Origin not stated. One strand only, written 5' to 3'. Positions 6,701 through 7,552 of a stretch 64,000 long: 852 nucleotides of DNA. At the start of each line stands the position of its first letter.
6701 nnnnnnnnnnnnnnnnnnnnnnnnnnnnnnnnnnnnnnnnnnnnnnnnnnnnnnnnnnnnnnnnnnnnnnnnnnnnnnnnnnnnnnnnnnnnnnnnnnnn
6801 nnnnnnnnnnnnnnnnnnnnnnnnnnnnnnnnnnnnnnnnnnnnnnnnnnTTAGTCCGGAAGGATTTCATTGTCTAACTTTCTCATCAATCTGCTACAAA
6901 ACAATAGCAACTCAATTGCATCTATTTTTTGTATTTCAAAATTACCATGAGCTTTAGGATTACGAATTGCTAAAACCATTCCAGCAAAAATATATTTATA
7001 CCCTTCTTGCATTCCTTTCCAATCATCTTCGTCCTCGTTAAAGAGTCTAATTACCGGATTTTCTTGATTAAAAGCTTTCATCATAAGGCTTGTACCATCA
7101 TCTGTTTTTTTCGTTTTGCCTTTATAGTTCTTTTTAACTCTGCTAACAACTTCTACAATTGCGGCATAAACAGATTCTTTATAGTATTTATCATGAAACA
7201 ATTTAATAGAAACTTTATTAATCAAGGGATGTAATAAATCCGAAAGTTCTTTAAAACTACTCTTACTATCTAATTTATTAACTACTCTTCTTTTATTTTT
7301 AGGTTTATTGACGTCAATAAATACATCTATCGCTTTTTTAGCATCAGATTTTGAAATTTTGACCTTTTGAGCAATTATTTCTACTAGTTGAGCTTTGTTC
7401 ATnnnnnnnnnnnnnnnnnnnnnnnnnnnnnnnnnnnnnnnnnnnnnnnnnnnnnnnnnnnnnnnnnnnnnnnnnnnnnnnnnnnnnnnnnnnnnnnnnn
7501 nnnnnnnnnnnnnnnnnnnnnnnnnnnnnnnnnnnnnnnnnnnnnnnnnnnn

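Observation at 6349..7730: Three-gene minus-strand module: heptad-repeat small ORF, HU-like N-terminus fused to a HEPN (RNPKAH) domain, and a 2-TM PH-like membrane protein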

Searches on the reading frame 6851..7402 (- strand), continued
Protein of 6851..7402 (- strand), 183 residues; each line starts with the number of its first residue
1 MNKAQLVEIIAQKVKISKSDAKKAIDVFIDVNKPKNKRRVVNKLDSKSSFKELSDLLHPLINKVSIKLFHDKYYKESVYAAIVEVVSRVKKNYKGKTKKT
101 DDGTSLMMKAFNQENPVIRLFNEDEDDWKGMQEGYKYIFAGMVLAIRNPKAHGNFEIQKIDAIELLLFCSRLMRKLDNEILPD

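Call 58: find_related_loci(query=window:6851-7402:-, collection=viral_contigs, flank=5000)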
Query window:6851-7402:- (183 aa) in viral_contigs; peptide patterns used: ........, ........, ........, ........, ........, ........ (x = any residue, [..] = any of these).
8 stretches matched a pattern, but none encodes a relative of the query by tblastn (E <= 1e-3).

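Call 64: find_encoding_contigs(protein=P0012, flank=6000, max_places=3)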
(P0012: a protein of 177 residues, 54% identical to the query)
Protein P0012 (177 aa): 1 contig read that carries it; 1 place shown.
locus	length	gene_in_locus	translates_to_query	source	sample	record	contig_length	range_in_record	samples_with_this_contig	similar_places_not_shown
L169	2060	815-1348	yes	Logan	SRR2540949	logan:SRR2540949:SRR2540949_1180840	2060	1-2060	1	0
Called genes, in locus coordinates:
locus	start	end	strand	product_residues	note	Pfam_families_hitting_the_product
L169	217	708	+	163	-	-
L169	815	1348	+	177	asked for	PF09509:Hypoth_Ymh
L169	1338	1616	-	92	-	-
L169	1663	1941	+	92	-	PF05635:23S_rRNA_IVP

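Call 65: search_dna_similar(query=window:6851-7402:-, collection=plasmids, mode=protein, max_rows=12)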
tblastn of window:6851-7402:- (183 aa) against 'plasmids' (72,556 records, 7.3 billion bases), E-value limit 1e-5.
Records with a match: 39; places in all: 39; records where one place covers at least 80% of the query: 0.
Best place of each record, by identity: <60% 39.
By first word of the organism name: Klebsiella 22; Raoultella 6; Salmonella 3; Enterobacter 2; Escherichia 2; Streptomyces 1; Hymenobacter 1; Massilia 1; Serratia 1.
By predicted mobility (MOB-suite, as given by PLSDB): conjugative 28; non-mobilizable 8; mobilizable 3.
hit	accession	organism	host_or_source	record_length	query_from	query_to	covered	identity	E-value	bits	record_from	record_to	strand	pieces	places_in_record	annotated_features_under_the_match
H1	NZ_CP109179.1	Streptomyces sp. NBC_01717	-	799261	46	179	73%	29.9%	3e-8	59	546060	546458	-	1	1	TIGR02391 family protein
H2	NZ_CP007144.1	Hymenobacter swuensis DY53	-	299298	57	177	66%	32.3%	6e-11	67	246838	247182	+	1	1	TIGR02391 family protein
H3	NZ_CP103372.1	Massilia sp. H6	Whole genome of bacteria,soil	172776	55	176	67%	27.6%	3e-7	57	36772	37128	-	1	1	TIGR02391 family protein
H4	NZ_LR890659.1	Serratia marcescens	Homo sapiens,rectal swab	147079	76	178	56%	31.1%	5e-6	53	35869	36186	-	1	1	TIGR02391 family protein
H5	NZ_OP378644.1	Klebsiella michiganensis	-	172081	76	178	56%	31.1%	5e-6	53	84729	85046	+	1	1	TIGR02391 family protein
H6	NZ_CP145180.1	Raoultella ornithinolytica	Hospital waste water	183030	76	178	56%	31.1%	5e-6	53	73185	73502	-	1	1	TIGR02391 family protein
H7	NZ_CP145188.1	Raoultella ornithinolytica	-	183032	76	178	56%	31.1%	5e-6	53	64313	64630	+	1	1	TIGR02391 family protein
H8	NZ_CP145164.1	Raoultella ornithinolytica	-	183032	76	178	56%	31.1%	5e-6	53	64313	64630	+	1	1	TIGR02391 family protein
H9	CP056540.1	Klebsiella oxytoca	culture,Freshwater sample from ...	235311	76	178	56%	31.1%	5e-6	53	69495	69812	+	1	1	TIGR02391 family protein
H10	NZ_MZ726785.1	Raoultella ornithinolytica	-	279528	76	178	56%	31.1%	5e-6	53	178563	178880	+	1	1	TIGR02391 family protein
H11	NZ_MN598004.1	Enterobacter cloacae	-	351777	76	178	56%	31.1%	5e-6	53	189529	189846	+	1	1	TIGR02391 family protein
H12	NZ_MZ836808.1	Klebsiella pneumoniae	-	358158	76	178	56%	31.1%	5e-6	53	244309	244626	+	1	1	TIGR02391 family protein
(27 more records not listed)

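Call 66: search_dna_similar(query=window:6851-7402:-, collection=phages, mode=protein, max_rows=12)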
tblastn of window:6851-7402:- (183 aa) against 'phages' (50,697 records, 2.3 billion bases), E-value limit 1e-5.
No match.

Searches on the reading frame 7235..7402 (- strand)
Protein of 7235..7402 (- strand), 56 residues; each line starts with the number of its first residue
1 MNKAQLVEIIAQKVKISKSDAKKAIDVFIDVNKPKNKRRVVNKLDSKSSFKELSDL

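Call 24: search_solved_structures(query=window:7247-7402:-, max_evalue=10, show_alignments=3)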
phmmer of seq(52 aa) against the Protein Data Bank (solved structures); distinct sequences matched with E-value up to 10: 13.
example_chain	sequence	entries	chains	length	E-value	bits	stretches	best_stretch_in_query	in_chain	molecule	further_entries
6oaj_A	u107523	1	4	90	0.0032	21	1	1-29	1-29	DNA-binding protein HU-alpha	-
4yfh_A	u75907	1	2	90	0.0036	20.9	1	1-29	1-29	DNA-binding protein HU-alpha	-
4yf0_A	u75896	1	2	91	0.0038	20.8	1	1-29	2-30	DNA-binding protein HU-alpha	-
1mul_A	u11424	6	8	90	0.0041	20.7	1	1-28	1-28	DNA binding protein HU-alpha | DNA-binding protein HU-alpha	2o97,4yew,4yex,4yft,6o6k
4yey_A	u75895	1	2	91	0.0042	20.7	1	1-28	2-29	DNA-binding protein HU-alpha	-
6o8q_A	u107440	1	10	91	0.0042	20.7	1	1-28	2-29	DNA-binding protein HU-alpha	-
1hue_A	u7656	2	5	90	0.023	18.4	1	1-30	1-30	HU PROTEIN | PROTEIN HU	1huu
2o97_B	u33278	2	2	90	0.44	14.5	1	1-29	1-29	DNA-binding protein HU-beta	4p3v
4yew_A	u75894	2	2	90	0.44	14.5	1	1-29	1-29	DNA-binding protein HU-beta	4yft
5j0n_I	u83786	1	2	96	0.5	14.3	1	2-31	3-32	Integration host factor subunit alpha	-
1ihf_A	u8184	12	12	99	0.51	14.3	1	2-31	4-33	PROTEIN (INTEGRATION HOST FACTOR (ALPHA) (IHF)) | Integration Host Factor Alpha-subunit | Integration host factor subunit alpha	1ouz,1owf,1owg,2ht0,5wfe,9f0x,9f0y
9y7b_G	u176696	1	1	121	0.88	13.6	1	2-31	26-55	Integration host factor subunit alpha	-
2iie_A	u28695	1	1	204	1.8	12.6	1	2-30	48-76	Integration host factor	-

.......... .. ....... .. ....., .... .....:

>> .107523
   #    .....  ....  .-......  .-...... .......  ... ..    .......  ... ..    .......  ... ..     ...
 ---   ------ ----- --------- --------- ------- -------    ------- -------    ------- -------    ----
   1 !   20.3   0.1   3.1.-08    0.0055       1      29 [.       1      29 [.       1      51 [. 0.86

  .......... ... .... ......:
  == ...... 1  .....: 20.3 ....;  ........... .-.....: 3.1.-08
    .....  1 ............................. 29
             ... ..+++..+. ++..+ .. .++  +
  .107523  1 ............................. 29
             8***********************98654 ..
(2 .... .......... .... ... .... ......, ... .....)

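Call 36: find_homologous_proteins(query=window:7235-7402:-, max_evalue=10)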
Query seq(56 aa): no candidate shares three 5-residue words with the query. No homologue found.
